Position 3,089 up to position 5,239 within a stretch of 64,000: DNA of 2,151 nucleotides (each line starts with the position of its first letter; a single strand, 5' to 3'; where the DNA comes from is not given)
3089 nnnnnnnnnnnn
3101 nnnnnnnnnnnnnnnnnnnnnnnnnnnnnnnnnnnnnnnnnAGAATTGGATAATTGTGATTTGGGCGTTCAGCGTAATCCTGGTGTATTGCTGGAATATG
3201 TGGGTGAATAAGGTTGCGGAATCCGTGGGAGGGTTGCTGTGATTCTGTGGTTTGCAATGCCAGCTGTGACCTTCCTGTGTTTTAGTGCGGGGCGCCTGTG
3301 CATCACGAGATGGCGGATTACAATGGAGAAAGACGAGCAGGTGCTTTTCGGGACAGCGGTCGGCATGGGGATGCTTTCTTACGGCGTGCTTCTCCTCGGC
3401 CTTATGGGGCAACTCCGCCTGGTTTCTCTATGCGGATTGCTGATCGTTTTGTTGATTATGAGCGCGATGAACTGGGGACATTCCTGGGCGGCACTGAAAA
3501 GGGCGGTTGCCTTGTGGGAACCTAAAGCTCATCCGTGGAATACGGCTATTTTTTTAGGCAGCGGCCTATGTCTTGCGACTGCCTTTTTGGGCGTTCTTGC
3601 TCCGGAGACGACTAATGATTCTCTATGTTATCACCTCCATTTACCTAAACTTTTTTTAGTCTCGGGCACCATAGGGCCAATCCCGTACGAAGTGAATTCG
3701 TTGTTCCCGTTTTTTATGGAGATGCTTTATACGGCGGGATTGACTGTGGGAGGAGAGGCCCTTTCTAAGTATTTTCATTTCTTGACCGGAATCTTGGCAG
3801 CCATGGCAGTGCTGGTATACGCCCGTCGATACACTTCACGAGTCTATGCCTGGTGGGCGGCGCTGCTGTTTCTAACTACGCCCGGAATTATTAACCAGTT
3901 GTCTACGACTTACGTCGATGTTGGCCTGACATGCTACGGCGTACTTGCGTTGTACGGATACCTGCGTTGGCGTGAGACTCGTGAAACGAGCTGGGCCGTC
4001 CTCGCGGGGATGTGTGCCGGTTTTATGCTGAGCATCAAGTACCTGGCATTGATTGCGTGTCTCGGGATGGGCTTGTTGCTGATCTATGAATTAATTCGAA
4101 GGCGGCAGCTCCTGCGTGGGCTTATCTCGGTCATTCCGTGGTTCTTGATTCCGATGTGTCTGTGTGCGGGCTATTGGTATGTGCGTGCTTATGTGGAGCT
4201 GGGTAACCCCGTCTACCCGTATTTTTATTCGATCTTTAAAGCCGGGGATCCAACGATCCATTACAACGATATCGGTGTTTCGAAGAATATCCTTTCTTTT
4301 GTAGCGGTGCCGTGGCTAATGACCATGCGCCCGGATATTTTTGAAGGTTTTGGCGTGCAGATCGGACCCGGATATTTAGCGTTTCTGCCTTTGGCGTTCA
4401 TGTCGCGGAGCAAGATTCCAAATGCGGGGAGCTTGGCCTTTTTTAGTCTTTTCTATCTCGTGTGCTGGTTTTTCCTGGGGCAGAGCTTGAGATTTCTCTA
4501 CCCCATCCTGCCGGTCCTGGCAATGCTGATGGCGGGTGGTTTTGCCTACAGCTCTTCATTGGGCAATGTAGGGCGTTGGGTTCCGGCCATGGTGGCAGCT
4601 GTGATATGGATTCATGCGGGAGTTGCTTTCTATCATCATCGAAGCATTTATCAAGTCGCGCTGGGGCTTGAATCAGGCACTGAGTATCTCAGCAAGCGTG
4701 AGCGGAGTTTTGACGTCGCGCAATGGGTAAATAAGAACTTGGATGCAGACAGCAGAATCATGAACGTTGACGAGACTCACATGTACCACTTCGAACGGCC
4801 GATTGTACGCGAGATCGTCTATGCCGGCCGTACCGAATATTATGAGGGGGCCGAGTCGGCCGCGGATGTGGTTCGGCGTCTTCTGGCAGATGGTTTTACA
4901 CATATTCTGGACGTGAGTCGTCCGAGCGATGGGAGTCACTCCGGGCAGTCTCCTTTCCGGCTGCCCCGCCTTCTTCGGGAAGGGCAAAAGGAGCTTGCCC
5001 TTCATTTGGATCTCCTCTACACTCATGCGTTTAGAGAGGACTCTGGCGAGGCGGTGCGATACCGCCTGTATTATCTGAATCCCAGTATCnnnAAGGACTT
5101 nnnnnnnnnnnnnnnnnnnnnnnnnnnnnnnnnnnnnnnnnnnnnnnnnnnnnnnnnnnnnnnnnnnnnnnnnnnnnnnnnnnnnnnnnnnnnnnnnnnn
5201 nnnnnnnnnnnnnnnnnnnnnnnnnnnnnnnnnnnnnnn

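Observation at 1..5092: Module A: TM-tailed GT2 followed by a YfhO GT-C, a micro-ORF and a PMT/ArnT-like GT-C, all translationally coupled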

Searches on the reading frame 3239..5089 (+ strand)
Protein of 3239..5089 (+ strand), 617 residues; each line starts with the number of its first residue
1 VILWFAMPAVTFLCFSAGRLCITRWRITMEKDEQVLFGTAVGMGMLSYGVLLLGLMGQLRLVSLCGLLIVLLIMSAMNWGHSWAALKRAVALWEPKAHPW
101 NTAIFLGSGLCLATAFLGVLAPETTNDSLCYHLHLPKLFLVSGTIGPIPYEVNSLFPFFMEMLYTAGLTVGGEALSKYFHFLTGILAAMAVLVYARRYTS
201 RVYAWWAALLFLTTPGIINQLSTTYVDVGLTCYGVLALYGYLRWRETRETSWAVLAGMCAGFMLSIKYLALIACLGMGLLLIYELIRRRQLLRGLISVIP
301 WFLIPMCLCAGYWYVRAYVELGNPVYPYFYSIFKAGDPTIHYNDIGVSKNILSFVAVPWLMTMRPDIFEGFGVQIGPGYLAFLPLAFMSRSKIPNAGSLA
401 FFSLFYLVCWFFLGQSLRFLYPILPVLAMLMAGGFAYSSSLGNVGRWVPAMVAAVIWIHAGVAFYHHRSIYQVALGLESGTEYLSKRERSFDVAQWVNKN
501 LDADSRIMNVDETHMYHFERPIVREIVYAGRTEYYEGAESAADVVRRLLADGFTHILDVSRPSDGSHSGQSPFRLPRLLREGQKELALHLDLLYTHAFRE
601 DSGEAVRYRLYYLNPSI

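Call 11: search_protein_families(library=pfam, proteins=[window:3239-5089:+], max_evalue=0.01)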
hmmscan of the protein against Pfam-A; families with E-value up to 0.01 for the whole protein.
window:3239-5089:+ (617 aa): 3 families
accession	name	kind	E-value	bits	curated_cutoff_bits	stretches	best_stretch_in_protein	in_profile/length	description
PF02366.24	PMT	-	5.8e-10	39.6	22.7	1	177-319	86-224/245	Dolichyl-phosphate-mannose-protein mannosyltransferase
PF13231.12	PMT_2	-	1.3e-06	29.1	26.1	1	179-297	27-144/160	Dolichyl-phosphate-mannose-protein mannosyltransferase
PF10131.15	PTPS_related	-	0.004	16.1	26.4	1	179-315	29-166/621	6-pyruvoyl-tetrahydropterin synthase related domain; membrane protein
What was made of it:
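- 3239..5092 (+): ArnT/PMT_2-like GT-C glycosyltransferase, 617 aa. About four extra N-terminal helices precede the canonical first GT-C helix, and a C-terminal alpha/beta domain (~480-617) follows the membrane core. PF02366 scores 39.6 and PF13231 scores 29.1 bits (call 11).
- Checked: Second GT-C: 3239(GTG)-5092, 617 aa. PF02366 scores 39.6 against 22.7 and PF13231 scores 29.1 against 26.1 (call 11).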

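Call 12: search_protein_families(library=ncbifam, proteins=[window:3239-5089:+], max_evalue=0.01)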
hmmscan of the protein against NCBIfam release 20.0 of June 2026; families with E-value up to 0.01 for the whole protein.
window:3239-5089:+ (617 aa): 1 family
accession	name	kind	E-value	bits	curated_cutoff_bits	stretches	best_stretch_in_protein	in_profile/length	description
TIGR03663.1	TIGR03663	subfamily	0.0024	16.9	126.25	1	179-290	76-187/435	flippase activity-associated protein Agl23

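Call 16: find_homologous_proteins(query=window:3239-5089:+, max_evalue=0.00001)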
Query window:3239-5089:+ (617 aa): 80 proteins with E <= 0.00001 among 8000 candidates.
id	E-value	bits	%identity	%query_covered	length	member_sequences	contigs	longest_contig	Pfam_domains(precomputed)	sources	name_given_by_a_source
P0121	0.0e+0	1414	100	100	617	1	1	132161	PF02366.25,PF13231.13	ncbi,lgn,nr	ncbi:MAG: phospholipid carrier-dependent glycosyltransferase [Candidatus Omnitrophota bacterium]|nr:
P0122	1.3e-177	610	49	98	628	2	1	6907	PF11992.14,PF13231.13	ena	-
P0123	3.1e-177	609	47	98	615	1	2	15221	PF02366.25,PF13231.13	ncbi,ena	-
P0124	4.4e-173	596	49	98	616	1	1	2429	PF13231.13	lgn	-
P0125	2.5e-171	590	48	97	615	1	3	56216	PF03901.24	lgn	-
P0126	1.0e-169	584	46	98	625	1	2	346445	PF13231.13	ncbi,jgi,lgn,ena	-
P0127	2.1e-169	583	47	98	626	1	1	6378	PF13231.13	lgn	-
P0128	4.6e-169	582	45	98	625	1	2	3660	PF02366.25,PF13231.13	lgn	-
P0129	2.6e-167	576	54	80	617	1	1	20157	PF02366.25,PF13231.13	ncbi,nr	ncbi:MAG: glycosyltransferase family 39 protein [Candidatus Omnitrophica bacterium]|nr:glycosyltrans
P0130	9.7e-166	571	45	98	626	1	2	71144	PF13231.13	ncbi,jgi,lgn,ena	-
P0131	3.3e-165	570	46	98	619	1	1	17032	PF02366.25,PF13231.13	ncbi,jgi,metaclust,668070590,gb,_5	metaclust:\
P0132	4.1e-163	563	46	97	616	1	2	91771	PF02366.25,PF13231.13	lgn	-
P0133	3.0e-161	556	46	98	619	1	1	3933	PF13231.13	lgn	-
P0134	9.0e-159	548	45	98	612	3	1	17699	PF02366.25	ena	-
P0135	9.6e-157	542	45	98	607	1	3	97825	PF13231.13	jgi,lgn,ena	-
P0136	3.4e-155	536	43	97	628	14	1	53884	PF02366.25,PF13231.13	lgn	-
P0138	1.1e-154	535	46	98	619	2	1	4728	PF13231.13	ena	-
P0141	1.9e-150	521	44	99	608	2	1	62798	PF02366.25,PF13231.13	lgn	-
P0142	4.2e-150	520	42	97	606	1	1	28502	PF13231.13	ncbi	-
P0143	7.6e-149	515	41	98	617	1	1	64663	PF02366.25,PF13231.13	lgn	-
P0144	1.4e-145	505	42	99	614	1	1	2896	PF13231.13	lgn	-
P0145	8.5e-144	499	44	97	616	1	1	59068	PF02366.25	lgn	-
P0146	2.1e-143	497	42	98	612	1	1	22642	PF02366.25,PF13231.13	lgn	-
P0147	6.3e-143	496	40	100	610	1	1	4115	PF13231.13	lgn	-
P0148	2.2e-142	494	43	98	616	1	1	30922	PF02366.25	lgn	-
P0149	1.5e-141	491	46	80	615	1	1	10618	PF02366.25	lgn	-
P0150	6.8e-141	489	42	98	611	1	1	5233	PF02366.25,PF13231.13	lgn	-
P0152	1.1e-137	479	42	98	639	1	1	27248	PF02366.25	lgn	-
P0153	2.8e-137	477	42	94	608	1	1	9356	PF13231.13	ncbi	-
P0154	3.0e-136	474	41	98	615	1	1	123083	PF02366.25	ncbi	-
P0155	2.6e-135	471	40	98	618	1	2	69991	PF02366.25,PF13231.13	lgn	-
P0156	1.0e-133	465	42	97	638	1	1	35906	PF02366.25,PF13231.13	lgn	-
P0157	5.9e-133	463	39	97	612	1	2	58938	PF13231.13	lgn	-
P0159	6.3e-130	453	41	98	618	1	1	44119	PF02366.25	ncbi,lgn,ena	-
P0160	6.7e-130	453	44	82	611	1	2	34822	PF02366.25,PF13231.13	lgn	-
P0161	9.9e-119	416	36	98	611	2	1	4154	PF26626.1,PF13231.13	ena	-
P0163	3.2e-107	378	37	93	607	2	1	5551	PF13231.13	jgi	jgi:hypothetical protein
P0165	3.5e-84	302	34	95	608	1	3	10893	PF02366.25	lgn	-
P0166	2.5e-80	289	33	88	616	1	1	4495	PF02366.25,PF26626.1,PF13231.13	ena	-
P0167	1.0e-67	247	31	89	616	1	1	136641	PF02366.25,PF13231.13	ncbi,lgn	-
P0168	1.4e-66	244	31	89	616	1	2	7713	PF13231.13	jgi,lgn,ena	-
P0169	9.9e-47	178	29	89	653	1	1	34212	PF26626.1,PF13231.13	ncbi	-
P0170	2.8e-42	163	28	80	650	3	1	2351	PF13231.13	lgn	-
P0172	1.2e-39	155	28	80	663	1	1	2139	PF02366.25,PF13231.13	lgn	-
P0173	2.2e-38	151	29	92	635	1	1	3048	PF02366.25,PF26626.1,PF13231.13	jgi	jgi:hypothetical protein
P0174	1.7e-37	148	30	70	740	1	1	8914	PF13231.13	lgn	-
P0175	1.6e-32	131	29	86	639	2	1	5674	PF13231.13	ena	-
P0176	3.7e-30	123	32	50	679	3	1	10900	PF13231.13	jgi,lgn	jgi:4-amino-4-deoxy-L-arabinose transferase-like glycosyltransferase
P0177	1.6e-27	115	26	86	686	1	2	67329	PF26626.1,PF13231.13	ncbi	-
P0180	1.3e-24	105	26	80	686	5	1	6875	PF26626.1,PF13231.13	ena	-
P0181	1.7e-24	105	23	72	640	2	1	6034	PF26626.1,PF13231.13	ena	-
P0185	1.8e-19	88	25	86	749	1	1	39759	PF02366.25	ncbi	-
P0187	1.6e-17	82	26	14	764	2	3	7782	PF02366.25,PF26626.1,PF13231.13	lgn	-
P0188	6.7e-17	80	24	66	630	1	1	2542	PF27383.1,PF26626.1,PF13231.13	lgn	-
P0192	6.6e-14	70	27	54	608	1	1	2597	PF27383.1,PF13231.13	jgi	jgi:4-amino-4-deoxy-L-arabinose transferase-like glycosyltransferase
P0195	1.2e-12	66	24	68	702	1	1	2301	PF14559.13,PF13432.13,PF13428.13,PF13181.13,PF07719.24,PF13231.13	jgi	jgi:tetratricopeptide (TPR) repeat protein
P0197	1.0e-10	59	27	58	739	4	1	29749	PF26626.1,PF13231.13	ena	-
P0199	3.1e-10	58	25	83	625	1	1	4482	PF26626.1,PF13231.13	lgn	-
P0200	6.8e-8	50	22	80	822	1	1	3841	PF17996.8,PF13231.13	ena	-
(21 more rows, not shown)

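Call 23: find_encoding_contigs(protein=P0121, flank=10000, max_places=3)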
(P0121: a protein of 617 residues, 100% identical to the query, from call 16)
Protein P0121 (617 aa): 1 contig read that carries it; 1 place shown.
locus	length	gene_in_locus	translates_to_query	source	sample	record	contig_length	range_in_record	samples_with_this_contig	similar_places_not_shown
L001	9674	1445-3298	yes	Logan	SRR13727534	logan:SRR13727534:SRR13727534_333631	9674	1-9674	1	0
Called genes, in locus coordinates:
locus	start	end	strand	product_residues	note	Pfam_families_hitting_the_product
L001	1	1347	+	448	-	?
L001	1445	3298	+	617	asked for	PF02366:PMT, PF13231:PMT_2 (weak)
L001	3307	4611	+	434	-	PF04055:Radical_SAM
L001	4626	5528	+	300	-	PF01073:3Beta_HSD, PF01370:Epimerase, PF02719:Polysacc_synt_2 (weak), PF05368:NmrA, PF07993:NAD_binding_4 (faint), PF13460:NAD_binding_10, PF04321:RmlD_sub_bind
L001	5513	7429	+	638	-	PF13522:GATase_6, PF13537:GATase_7, PF12481:DUF3700 (weak), PF00733:Asn_synthase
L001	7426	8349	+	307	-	PF13489:Methyltransf_23, PF08241:Methyltransf_11, PF08242:Methyltransf_12, PF13649:Methyltransf_25, PF13847:Methyltransf_31 (weak)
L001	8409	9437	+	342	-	PF04321:RmlD_sub_bind, PF05368:NmrA (weak), PF01073:3Beta_HSD, PF01370:Epimerase, PF02719:Polysacc_synt_2, PF13460:NAD_binding_10, PF16363:GDP_Man_Dehyd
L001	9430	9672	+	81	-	?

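Call 35: search_solved_structures(query=A2, max_evalue=1, show_alignments=2)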
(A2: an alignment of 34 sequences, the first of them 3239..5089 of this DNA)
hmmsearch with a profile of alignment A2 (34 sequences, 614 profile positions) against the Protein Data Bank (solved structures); distinct sequences matched with E-value up to 1: 0.

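Call 42: predict_structure(alignment_id=A2)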
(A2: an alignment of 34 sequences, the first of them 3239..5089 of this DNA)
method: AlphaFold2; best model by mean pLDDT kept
length: 617 residues; sequences in the alignment: 34
mean_pLDDT: 91.6   pTM: 0.92
mean pLDDT of the five models: 91.6, 91.4, 89.5, 89.4, 88.7
residues with pLDDT >= 90: 446; 70-90: 149; 50-70: 22; < 50: 0
segments of 3 or more residues with pLDDT < 50: none
pLDDT, mean of each block of 10 residues (from residue 1): 91 97 92 97 98 97 95 95 95 91 97 96 91 96 91 91 96 96 98 97 97 94 95 98 95 97 95 95 89 83 97 92 80 67 78 90 81 74 87 91 95 89 97 94 89 95 93 95 95 98 95 93 91 89 93 95 75 88 73 94 91 87
secondary structure, 60 per line:
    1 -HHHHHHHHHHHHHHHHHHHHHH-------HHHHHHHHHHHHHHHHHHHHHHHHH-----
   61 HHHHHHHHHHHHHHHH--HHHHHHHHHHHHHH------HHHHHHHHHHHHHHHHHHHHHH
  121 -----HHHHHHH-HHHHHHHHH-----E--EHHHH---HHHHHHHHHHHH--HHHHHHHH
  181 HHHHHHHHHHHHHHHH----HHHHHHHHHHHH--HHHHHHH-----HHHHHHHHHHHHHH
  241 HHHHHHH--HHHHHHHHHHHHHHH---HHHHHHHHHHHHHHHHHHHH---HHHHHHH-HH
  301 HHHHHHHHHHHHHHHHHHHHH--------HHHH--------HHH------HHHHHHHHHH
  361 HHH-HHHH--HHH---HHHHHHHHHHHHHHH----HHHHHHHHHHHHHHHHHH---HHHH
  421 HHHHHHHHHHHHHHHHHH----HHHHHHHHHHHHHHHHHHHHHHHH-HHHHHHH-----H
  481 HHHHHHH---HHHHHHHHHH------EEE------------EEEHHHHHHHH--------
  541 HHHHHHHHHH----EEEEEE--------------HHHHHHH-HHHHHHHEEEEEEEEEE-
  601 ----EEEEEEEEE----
elements in order: H2-23 H31-55 H61-76 H79-92 H99-120 H126-132 H134-142 H152-155 H159-170 H173-196 H201-212 H215-221 H227-247 H250-264 H268-287 H291-297 H299-321 H330-333 H351-363 H365-368 H377-391 H396-413 H417-438 H443-466 H468-474 H480-487 H491-500 E507-509 E522-524 H525-532 H541-550 E555-560 H575-581 H583-589 E590-599 E605-613
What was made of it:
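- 3239..5092 (+): The AlphaFold model has pLDDT 91.6 and pTM 0.92 (call 42).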

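Call 46: fold_search(model_id=the predicted structure, library=pdb)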
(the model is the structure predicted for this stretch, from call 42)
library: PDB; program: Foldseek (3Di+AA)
matches with E <= 10: 543; with E <= 0.001: 23
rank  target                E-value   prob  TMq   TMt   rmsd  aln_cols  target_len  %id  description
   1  5ezm                  3.7e-09  1.00  0.55  0.62   7.2       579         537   16  Crystal Structure of ArnT from Cupriavidus metallidurans in the apo state (released 2016-02-17)
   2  5f15                  2.5e-08  1.00  0.55  0.61   8.2       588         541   16  Crystal Structure of ArnT from Cupriavidus metallidurans bound to Undecaprenyl phosphate (released 2016-02-17)
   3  7oci_F                1.7e-07  1.00  0.50  0.49  11.2       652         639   11  Cryo-EM structure of yeast Ost6p containing oligosaccharyltransferase complex (released 2022-02-16)
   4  9n9j_I                2.2e-07  1.00  0.52  0.47   9.7       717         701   12  Structure of a GRP94 folding intermediate engaged with a CCDC134- and FKBP11-bound secretory translocon (released 2025-11-19)
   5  6ezn_F                4.2e-07  1.00  0.51  0.49  12.0       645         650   11  Cryo-EM structure of the yeast oligosaccharyltransferase (OST) complex (released 2018-01-17)
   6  9s6t_A                4.2e-07  1.00  0.45  0.55   8.2       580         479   12  Ternary cryo-EM structure of chicken ALG12 with Dol25-PP-GlcNAc2Man7, Dol25-P-Man, and Fab (released 2026-03-18)
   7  6ftg_5                5.8e-07  1.00  0.49  0.47  13.6       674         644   12  Subtomogram average of OST-containing ribosome-translocon complexes from canine rough microsomal membranes (released 2018-03-21)
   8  8b6l_I                7.5e-07  1.00  0.49  0.45  12.8       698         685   12  Subtomogram average of the human Sec61-TRAP-OSTA-translocon (released 2022-12-07)
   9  9s6u_A                7.5e-07  1.00  0.48  0.53   8.5       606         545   10  Ternary cryo-EM structure of human ALG9 with Dol25-PP-GlcNAc2Man8, Dol25-P-Man and Fab (released 2026-03-18)
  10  6s7o_A                1.2e-06  1.00  0.50  0.48  11.8       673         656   11  Cryo-EM structure of human oligosaccharyltransferase complex OST-A (released 2019-12-18)
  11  8agc_A                3.9e-06  1.00  0.50  0.45  12.4       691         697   12  Structure of yeast oligosaccharylransferase complex with lipid-linked oligosaccharide and non-acceptor peptide bound (released 2022-12-07)
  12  8agb_A                5.2e-06  1.00  0.52  0.50  11.1       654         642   11  Structure of yeast oligosaccharylransferase complex with lipid-linked oligosaccharide bound (released 2022-12-07)
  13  9s6s_A                5.2e-06  1.00  0.48  0.53   8.6       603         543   10  Ternary cryo-EM structure of human ALG9 with Dol25-PP-GlcNAc2Man6, Dol25-P-Man and Fab (released 2026-03-18)
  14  6s7t_A                5.4e-06  1.00  0.51  0.45   9.7       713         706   12  Cryo-EM structure of human oligosaccharyltransferase complex OST-B (released 2019-12-18)
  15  7zlg_A                1.0e-05  1.00  0.28  0.27  14.8       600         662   16  Cryo-EM structure of C-mannosyltransferase CeDPY19, in complex with acceptor peptide and bound to CMT2-Fab and anti-Fa (released 2023-01-11)
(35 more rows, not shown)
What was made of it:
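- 3239..5092 (+): Foldseek's best match is ArnT 5ezm/5f15 (TM 0.55/0.62 over ~580 columns), then STT3, ALG9/12, Pmt4, PglB and Emb (call 46).
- On Protein O-mannosyltransferase (PMT, GT39): Pmt4 and Pmt1/2 rank 16th or lower with TM 0.28-0.40, against 0.55 for ArnT (call 46).
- On ArnT (GT83): 5ezm/5f15 are the best matches, with E 4e-9, TM 0.55 (query) and 0.62 (target), and ~580 aligned columns (call 46).
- LPS hints: ArnT is the best structural match (call 46). Pmt4 and Pmt1/2 appear among the fold matches (call 46). PMT structures rank well below ArnT, STT3 and ALG (TM 0.28-0.40 against 0.55) (call 46).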

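Call 76: find_related_loci(query=A2, collection=metagenome_contigs, flank=6000)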
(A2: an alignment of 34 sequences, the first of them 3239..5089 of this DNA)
Query A2 (617 aa) in metagenome_contigs; peptide patterns used: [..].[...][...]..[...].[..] (x = any residue, [..] = any of these).
273 stretches matched a pattern; 90 encode a relative of the query (tblastn E <= 1e-3); the best 80 are kept; 80 distinct loci.
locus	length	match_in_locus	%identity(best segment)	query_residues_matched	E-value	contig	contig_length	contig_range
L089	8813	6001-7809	47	10-611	1e-177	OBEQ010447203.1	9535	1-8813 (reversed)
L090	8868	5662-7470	46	10-611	2e-169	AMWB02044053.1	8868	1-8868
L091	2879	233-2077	49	10-614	3e-178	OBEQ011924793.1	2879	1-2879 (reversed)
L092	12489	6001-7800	46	10-611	8e-163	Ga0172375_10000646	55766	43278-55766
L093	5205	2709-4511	45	10-611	2e-160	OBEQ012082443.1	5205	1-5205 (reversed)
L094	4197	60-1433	48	156-615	3e-137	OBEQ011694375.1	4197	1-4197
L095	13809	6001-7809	31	9-617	4e-72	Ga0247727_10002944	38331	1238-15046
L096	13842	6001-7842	31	17-613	8e-72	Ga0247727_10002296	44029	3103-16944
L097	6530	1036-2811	31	9-613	4e-65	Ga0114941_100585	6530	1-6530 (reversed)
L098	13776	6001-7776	31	9-613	5e-65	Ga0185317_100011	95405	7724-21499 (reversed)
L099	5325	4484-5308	48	10-284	2e-64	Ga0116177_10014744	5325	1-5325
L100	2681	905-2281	34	115-566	4e-53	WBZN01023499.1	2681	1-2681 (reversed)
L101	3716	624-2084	29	113-565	3e-51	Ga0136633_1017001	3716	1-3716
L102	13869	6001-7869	29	9-584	1e-50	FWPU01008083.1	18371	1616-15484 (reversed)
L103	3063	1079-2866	31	14-581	4e-50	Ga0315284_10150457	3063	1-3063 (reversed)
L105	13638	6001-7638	29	33-557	2e-48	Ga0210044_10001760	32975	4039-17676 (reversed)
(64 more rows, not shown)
